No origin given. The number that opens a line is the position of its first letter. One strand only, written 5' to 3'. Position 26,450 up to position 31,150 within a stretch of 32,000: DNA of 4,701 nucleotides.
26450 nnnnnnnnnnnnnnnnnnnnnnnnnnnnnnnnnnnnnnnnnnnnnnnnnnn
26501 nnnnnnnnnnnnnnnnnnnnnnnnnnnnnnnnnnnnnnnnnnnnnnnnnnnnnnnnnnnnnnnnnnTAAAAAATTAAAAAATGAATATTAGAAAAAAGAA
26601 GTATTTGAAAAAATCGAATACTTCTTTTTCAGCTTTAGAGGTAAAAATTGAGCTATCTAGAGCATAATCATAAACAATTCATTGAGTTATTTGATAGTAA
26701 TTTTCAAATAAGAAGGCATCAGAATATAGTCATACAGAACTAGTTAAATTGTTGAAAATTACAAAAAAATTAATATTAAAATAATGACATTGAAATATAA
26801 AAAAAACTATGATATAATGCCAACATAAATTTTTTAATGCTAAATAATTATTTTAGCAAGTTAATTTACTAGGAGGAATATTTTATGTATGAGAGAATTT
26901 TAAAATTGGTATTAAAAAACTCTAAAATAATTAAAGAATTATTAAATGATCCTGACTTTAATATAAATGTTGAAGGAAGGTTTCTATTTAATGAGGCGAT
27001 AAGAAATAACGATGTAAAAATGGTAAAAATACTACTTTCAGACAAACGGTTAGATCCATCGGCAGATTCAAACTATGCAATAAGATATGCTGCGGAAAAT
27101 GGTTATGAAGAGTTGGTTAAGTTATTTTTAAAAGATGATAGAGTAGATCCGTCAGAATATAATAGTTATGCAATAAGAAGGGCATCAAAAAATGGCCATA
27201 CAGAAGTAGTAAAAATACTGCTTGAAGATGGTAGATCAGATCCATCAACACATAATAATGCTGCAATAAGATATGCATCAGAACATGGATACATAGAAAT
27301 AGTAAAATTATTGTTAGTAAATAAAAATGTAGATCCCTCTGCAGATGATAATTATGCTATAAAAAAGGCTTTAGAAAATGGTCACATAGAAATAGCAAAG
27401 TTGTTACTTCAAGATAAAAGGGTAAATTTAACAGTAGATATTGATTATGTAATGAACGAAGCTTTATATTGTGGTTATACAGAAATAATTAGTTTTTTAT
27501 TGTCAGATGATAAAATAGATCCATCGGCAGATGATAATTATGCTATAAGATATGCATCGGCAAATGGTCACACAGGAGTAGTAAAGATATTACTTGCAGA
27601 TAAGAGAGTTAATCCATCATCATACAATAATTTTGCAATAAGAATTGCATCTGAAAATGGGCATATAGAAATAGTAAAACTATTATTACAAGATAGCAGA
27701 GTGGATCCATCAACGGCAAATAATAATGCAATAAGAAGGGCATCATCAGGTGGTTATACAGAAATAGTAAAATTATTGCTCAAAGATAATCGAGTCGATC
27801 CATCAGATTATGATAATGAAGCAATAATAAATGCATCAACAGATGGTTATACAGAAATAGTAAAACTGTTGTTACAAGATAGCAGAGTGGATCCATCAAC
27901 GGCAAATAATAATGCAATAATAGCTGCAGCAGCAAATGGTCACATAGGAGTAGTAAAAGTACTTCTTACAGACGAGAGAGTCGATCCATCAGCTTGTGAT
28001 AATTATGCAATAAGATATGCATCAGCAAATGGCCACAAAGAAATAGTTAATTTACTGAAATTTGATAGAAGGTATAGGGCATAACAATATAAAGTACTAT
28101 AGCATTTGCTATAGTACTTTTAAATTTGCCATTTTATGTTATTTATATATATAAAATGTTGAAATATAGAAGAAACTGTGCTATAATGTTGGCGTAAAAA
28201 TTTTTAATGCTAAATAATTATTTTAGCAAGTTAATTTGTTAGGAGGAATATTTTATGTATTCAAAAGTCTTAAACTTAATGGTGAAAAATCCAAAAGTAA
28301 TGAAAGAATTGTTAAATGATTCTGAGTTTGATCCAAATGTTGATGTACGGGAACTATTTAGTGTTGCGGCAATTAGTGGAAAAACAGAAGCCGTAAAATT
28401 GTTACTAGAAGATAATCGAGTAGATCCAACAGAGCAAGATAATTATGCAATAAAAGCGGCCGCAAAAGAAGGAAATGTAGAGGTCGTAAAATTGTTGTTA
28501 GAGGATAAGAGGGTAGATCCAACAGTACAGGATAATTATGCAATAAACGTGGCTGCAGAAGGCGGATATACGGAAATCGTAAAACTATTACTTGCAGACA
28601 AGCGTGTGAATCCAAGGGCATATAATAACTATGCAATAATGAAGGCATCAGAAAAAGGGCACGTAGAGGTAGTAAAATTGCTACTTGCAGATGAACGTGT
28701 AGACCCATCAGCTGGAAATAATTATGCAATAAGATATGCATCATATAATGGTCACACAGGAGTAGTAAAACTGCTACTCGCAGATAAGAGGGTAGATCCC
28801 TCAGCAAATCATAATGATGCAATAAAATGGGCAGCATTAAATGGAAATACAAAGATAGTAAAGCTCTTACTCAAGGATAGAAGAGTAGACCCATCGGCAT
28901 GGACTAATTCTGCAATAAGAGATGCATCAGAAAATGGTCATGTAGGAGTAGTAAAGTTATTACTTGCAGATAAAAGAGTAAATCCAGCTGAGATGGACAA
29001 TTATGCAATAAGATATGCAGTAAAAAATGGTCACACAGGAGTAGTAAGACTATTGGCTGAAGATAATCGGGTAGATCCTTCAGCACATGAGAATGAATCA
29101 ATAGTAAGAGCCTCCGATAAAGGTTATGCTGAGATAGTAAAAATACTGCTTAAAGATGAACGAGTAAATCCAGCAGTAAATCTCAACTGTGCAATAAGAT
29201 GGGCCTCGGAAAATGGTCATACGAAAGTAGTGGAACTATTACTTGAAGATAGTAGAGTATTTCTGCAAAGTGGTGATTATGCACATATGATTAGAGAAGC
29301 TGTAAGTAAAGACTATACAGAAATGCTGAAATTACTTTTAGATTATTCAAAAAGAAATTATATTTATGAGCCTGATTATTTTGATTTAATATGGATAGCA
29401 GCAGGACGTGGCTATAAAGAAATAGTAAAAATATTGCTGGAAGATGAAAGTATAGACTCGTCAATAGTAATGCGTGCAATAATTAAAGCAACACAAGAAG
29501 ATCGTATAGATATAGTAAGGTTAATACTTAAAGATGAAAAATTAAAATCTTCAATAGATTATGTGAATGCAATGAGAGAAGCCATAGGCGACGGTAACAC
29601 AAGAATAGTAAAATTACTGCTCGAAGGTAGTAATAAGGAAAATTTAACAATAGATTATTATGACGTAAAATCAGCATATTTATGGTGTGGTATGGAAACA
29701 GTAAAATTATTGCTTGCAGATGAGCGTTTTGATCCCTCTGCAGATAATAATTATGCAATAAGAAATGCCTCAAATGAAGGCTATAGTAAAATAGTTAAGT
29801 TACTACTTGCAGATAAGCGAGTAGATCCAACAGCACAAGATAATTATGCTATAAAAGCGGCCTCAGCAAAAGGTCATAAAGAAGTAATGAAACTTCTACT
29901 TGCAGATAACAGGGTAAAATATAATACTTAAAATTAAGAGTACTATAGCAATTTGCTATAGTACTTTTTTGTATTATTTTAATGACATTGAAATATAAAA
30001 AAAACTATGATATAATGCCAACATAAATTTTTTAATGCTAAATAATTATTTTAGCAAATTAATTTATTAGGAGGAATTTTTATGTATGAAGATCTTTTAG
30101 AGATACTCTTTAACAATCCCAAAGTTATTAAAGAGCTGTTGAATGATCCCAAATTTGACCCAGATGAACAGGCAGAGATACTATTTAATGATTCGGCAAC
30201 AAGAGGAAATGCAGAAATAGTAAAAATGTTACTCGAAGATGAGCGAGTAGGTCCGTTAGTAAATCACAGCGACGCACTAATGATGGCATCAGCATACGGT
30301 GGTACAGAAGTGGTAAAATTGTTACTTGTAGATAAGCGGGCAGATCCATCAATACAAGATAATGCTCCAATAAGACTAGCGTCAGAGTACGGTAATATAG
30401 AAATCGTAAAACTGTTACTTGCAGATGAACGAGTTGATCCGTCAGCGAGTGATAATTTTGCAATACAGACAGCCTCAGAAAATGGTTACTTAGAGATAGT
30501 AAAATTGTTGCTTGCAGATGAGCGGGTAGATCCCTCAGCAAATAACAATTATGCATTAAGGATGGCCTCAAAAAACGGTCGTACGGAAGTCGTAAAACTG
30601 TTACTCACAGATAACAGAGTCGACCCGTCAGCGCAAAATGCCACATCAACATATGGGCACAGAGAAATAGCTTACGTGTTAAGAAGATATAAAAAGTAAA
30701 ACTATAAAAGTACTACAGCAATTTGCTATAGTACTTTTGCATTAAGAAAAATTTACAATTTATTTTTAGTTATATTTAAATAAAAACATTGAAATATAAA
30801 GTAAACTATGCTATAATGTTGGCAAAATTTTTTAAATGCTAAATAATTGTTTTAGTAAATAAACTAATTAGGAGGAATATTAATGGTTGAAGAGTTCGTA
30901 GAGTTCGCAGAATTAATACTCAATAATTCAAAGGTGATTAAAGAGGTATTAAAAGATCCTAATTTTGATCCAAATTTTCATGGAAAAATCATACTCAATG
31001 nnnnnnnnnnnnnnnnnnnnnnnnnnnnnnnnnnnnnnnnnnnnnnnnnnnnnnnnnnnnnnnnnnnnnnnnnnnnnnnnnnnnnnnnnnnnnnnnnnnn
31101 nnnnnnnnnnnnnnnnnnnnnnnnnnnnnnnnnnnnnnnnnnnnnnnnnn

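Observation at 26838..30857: Perfect 7-7-7 palindrome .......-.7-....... conserved in the leader of every cassette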

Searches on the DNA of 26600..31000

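Call 59: search_rna_families(source=window, start=26600, end=31000, threshold=evalue, max_evalue=1)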
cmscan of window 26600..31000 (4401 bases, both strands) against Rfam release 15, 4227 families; matches with E-value up to 1: 1.
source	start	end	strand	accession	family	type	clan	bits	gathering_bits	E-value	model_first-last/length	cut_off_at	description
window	26655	26739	-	RF01588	snoR13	Gene; snRNA; snoRNA; CD-box;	-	26.9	60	0.63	1-105/105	no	small nucleolar RNA snoR13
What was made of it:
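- On Described cis-regulatory RNA (riboswitch, T-box, ribosomal-protein leader and others; Rfam 15): At E <= 1 the only hit is a chance snoRNA match outside the leaders (call 59).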

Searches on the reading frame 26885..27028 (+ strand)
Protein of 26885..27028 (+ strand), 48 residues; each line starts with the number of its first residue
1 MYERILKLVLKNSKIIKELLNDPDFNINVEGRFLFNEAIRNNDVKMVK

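Call 38: find_homologous_proteins(query=A4, max_evalue=0.001)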
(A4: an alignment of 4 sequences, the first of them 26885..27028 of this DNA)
Query A4 (4 sequences) (48 aa, profile of the alignment): 1 proteins with E <= 0.001 among 3 candidates.
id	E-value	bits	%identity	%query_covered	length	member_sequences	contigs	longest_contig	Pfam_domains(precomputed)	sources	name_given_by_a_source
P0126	4.5e-22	95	100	100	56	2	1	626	-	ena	-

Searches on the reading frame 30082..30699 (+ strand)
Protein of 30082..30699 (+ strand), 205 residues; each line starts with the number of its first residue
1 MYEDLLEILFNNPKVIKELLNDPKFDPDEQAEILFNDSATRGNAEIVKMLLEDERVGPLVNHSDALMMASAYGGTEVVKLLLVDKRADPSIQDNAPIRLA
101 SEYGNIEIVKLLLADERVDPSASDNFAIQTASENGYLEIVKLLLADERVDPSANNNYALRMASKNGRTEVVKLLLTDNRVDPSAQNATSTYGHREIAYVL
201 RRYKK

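Call 8: search_protein_families(library=pfam, proteins=[window:30082-30699:+])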
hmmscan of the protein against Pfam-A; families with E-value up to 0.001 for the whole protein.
window:30082-30699:+ (205 aa): 6 families
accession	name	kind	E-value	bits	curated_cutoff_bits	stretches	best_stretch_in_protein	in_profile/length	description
PF00023.36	Ank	-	8.6e-27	92.1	21.1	1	65-94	5-33/33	Ankyrin repeat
PF12796.13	Ank_2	-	1.2e-25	90.3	27.3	2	99-185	3-89/90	Ankyrin repeats (3 copies)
PF13857.12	Ank_5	-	7.3e-23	80.8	27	0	156-187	17-47/56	Ankyrin repeats (many copies)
PF13606.12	Ank_3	-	5.2e-17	60.4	22.3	0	154-183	1-29/30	Ankyrin repeat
PF13637.12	Ank_4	-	1.3e-16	60.7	22.7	2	130-175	3-50/50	Ankyrin repeats (many copies)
PF24521.3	Ank_KRIT1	-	8.5e-16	58.4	80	1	36-121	23-113/149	KRIT1 ankyrin-repeats domain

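Call 10: find_encoding_contigs(protein=window:30082-30699:+, flank=10000, max_places=6)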
Protein window:30082-30699:+ (205 aa): 5 contigs read that carry it; 2 places shown.
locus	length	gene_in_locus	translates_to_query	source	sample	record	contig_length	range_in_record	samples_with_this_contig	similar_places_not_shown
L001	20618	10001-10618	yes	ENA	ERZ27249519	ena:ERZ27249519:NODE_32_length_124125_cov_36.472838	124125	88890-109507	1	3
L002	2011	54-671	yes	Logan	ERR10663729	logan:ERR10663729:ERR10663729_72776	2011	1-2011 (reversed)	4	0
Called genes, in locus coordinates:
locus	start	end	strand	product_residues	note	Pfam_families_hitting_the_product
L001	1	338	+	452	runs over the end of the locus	PF11638:DnaA_N (weak), PF01695:IstB_IS21, PF00308:Bac_DnaA, PF00004:AAA (weak), PF08299:Bac_DnaA_C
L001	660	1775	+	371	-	PF00712:DNA_pol3_beta, PF02767:DNA_pol3_beta_2, PF02768:DNA_pol3_beta_3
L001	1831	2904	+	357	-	PF02463:SMC_N, PF13175:AAA_15 (weak), PF13476:AAA_23 (weak)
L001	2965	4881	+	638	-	PF02518:HATPase_c, PF00204:DNA_gyraseB, PF01751:Toprim, PF00986:DNA_gyraseB_C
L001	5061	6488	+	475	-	-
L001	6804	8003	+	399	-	-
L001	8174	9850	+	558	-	-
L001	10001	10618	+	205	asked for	-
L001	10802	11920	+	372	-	-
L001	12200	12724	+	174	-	PF05198:IF3_N, PF00707:IF3_C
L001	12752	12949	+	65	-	PF01632:Ribosomal_L35p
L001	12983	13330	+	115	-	PF00453:Ribosomal_L20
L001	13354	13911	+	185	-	PF08207:EFP_N, PF01132:EFP, PF09285:Elong-fact-P_C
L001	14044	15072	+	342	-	-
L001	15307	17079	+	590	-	-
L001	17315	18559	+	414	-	-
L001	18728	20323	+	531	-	-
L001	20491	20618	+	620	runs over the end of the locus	-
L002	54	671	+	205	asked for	-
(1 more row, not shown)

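Call 14: search_protein_families(library=pfam, proteins=[L001:14044-15072:+, L001:15307-17079:+, L001:17315-18559:+, L001:18728-20323:+])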
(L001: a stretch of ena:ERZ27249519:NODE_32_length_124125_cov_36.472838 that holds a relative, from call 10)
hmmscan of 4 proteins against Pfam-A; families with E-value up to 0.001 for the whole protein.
L001:14044-15072:+ (342 aa): 9 families
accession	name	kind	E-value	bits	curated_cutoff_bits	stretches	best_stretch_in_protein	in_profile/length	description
PF12796.13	Ank_2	-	1.1e-55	186.6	27.3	5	103-188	3-88/90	Ankyrin repeats (3 copies)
PF00023.36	Ank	-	1.8e-45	150.8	21.1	2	66-98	2-33/33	Ankyrin repeat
PF13637.12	Ank_4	-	6.1e-39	131.6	22.7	5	197-241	4-50/50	Ankyrin repeats (many copies)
PF13857.12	Ank_5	-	3e-32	110.8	27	0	125-161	13-48/56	Ankyrin repeats (many copies)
PF24521.3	Ank_KRIT1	-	2.8e-29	102.2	80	5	159-250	18-114/149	KRIT1 ankyrin-repeats domain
PF13606.12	Ank_3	-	8.8e-29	96.4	22.3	0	221-249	2-29/30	Ankyrin repeat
PF18571.6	VWA_3_C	-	5.8e-06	26.5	25.8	0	197-217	3-24/47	von Willebrand factor type A C-terminal domain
PF19022.5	DUF5748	-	4.5e-05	24.2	25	0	41-70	34-63/101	Family of unknown function (DUF5748)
PF04496.17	Herpes_UL35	-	0.00028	21.6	25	0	247-286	3-41/109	Herpesvirus UL35 family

L001:15307-17079:+ (590 aa): 10 families
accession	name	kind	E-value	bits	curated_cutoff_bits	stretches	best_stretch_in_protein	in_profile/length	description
PF12796.13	Ank_2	-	1.9e-107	352.5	27.3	11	288-371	2-85/90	Ankyrin repeats (3 copies)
PF00023.36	Ank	-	1.2e-70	229.8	21.1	0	316-346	4-33/33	Ankyrin repeat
PF13637.12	Ank_4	-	3.6e-60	199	22.7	6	382-427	3-50/50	Ankyrin repeats (many copies)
PF13857.12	Ank_5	-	9.6e-49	163.3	27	0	315-347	17-48/56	Ankyrin repeats (many copies)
PF13606.12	Ank_3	-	1.6e-39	129.2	22.3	0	408-435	3-29/30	Ankyrin repeat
PF24521.3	Ank_KRIT1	-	2.2e-39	135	80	6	289-374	24-114/149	KRIT1 ankyrin-repeats domain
PF19022.5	DUF5748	-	9e-08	32.9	25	0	509-540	37-68/101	Family of unknown function (DUF5748)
PF05257.22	CHAP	-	0.00044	21.1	26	0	286-332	28-68/81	CHAP domain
PF25413.1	Rossman_Mical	-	0.00096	19.6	27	0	3-60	64-121/130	Mical, Rossman domain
PF18571.6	VWA_3_C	-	0.00098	19.4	25.8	0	414-427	3-16/47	von Willebrand factor type A C-terminal domain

L001:17315-18559:+ (414 aa): 8 families
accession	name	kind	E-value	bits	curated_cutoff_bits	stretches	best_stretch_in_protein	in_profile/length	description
PF12796.13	Ank_2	-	2.3e-61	204.8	27.3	5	72-150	3-81/90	Ankyrin repeats (3 copies)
PF00023.36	Ank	-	1.1e-53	176.5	21.1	0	322-352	4-33/33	Ankyrin repeat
PF13857.12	Ank_5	-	2.6e-42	142.8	27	0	322-353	18-48/56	Ankyrin repeats (many copies)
PF13637.12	Ank_4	-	7.6e-40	134.5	22.7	3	296-340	4-50/50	Ankyrin repeats (many copies)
PF13606.12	Ank_3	-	9.2e-36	117.7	22.3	0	322-348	4-29/30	Ankyrin repeat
PF24521.3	Ank_KRIT1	-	5.1e-33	114.3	80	3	4-92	18-111/149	KRIT1 ankyrin-repeats domain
PF18571.6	VWA_3_C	-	1.4e-05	25.3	25.8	0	71-87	1-17/47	von Willebrand factor type A C-terminal domain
PF19022.5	DUF5748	-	2.7e-05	24.9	25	0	14-39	38-62/101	Family of unknown function (DUF5748)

L001:18728-20323:+ (531 aa): 8 families
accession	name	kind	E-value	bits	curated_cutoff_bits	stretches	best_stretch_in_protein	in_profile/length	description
PF12796.13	Ank_2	-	6.6e-88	289.9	27.3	9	164-251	2-89/90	Ankyrin repeats (3 copies)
PF00023.36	Ank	-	3e-72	234.8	21.1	0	189-221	1-32/33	Ankyrin repeat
PF13637.12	Ank_4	-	2.8e-54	180.3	22.7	7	134-179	3-50/50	Ankyrin repeats (many copies)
PF13857.12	Ank_5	-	2.1e-53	178.2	27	0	161-191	18-47/56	Ankyrin repeats (many copies)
PF13606.12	Ank_3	-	1.1e-49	160.3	22.3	0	96-125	1-29/30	Ankyrin repeat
PF24521.3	Ank_KRIT1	-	4e-43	147.1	80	7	132-218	22-113/149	KRIT1 ankyrin-repeats domain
PF19022.5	DUF5748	-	4.6e-07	30.6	25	0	293-321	38-66/101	Family of unknown function (DUF5748)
PF18571.6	VWA_3_C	-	2e-06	28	25.8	0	103-116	2-15/47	von Willebrand factor type A C-terminal domain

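Call 23: find_related_loci(query=A3, collection=metagenome_contigs, flank=3000)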
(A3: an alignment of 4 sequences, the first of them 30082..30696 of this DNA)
Query A3 (205 aa) in metagenome_contigs; peptide patterns used: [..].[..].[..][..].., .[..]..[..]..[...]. (x = any residue, [..] = any of these).
600 stretches matched a pattern (row limit reached: there are more); 195 encode a relative of the query (tblastn E <= 1e-3); the best 80 are kept; 80 distinct loci.
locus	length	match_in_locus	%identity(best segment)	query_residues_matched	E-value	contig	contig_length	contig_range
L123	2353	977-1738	50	8-200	6e-59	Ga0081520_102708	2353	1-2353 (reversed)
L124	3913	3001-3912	55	10-200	2e-57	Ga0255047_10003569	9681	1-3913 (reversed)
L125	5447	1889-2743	53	12-200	2e-57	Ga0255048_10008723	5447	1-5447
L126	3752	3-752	52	12-205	3e-56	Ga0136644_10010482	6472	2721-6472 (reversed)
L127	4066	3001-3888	56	15-186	7e-56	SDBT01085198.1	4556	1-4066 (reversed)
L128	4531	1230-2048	52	2-200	2e-55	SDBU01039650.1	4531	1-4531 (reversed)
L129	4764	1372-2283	48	2-200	2e-55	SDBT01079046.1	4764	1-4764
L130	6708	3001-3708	47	2-200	7e-55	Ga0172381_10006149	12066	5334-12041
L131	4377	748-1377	53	15-202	6e-55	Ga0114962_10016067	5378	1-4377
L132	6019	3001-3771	50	14-205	5e-55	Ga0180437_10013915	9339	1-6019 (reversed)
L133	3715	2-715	51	14-200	2e-54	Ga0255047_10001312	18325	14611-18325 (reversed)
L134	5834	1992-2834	50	15-200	3e-54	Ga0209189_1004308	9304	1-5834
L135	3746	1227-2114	49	10-205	1e-53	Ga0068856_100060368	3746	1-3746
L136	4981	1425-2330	48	4-200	9e-54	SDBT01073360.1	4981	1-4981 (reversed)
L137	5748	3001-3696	56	5-200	5e-55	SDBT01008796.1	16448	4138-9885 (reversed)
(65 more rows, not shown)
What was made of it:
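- Tried and rejected: Protein-based search of JGI metagenomes with the cassette N-termini (call 23).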

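Call 31: find_homologous_proteins(query=window:30082-30699:+, max_evalue=1e-20)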
Query window:30082-30699:+ (205 aa): 623 proteins with E <= 1e-20 among 8000 candidates; the best 120 are listed.
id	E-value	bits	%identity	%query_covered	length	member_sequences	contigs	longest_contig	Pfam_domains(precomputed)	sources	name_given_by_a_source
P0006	1.7e-88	313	54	82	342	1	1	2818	PF13606.13,PF13857.13,PF12796.14,PF00023.37,PF13637.13,PF24521.3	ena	-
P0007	7.3e-83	295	47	78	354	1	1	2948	PF13606.13,PF13857.13,PF23745.2,PF12796.14,PF00023.37,PF13637.13,PF24521.3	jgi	jgi:hypothetical protein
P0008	1.1e-79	285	51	83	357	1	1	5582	PF13606.13,PF13857.13,PF12796.14,PF00023.37,PF13637.13,PF24521.3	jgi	jgi:hypothetical protein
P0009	8.1e-70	253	51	79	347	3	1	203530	PF06533.18,PF13606.13,PF13857.13,PF23745.2,PF13338.13,PF12796.14,PF00023.37,PF13637.13,PF02368.25,PF24521.3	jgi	jgi:hypothetical protein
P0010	6.8e-69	249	41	91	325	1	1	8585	PF13606.13,PF13857.13,PF12796.14,PF00023.37,PF13637.13,PF24521.3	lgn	-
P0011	9.6e-68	246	55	69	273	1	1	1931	PF13606.13,PF13857.13,PF12796.14,PF00023.37,PF13637.13,PF24521.3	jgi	jgi:ankyrin repeat protein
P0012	1.3e-67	245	50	86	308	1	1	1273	PF13606.13,PF13857.13,PF12796.14,PF00023.37,PF13637.13,PF24521.3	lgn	-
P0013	1.6e-66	242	50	83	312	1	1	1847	PF01156.25,PF13606.13,PF13857.13,PF12796.14,PF00023.37,PF13637.13,PF24521.3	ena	-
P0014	3.0e-66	241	52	82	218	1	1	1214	PF13606.13,PF13857.13,PF12796.14,PF00023.37,PF13637.13,PF24521.3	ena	-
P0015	4.1e-66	240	49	80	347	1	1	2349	PF13606.13,PF13857.13,PF12796.14,PF00023.37,PF13637.13,PF24521.3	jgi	jgi:hypothetical protein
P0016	3.5e-65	237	50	83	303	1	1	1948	PF13606.13,PF13857.13,PF12796.14,PF19022.6,PF00023.37,PF13637.13,PF24521.3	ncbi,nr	ncbi:ankyrin repeat-containing domain protein [Globomyces pollinis-pini]|nr:ankyrin repeat-containin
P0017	6.1e-63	230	59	67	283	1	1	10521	PF13606.13,PF13857.13,PF12796.14,PF00023.37,PF13637.13,PF24521.3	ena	-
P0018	8.6e-63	230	44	97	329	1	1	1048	PF13606.13,PF13857.13,PF12796.14,PF00023.37,PF13637.13,PF24521.3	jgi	-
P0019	1.5e-62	229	49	94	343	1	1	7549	PF13606.13,PF13857.13,PF12796.14,PF00023.37,PF13637.13,PF24521.3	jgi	-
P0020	4.8e-62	227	43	95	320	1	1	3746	PF13606.13,PF13857.13,PF12796.14,PF00023.37,PF13637.13,PF24521.3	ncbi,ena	-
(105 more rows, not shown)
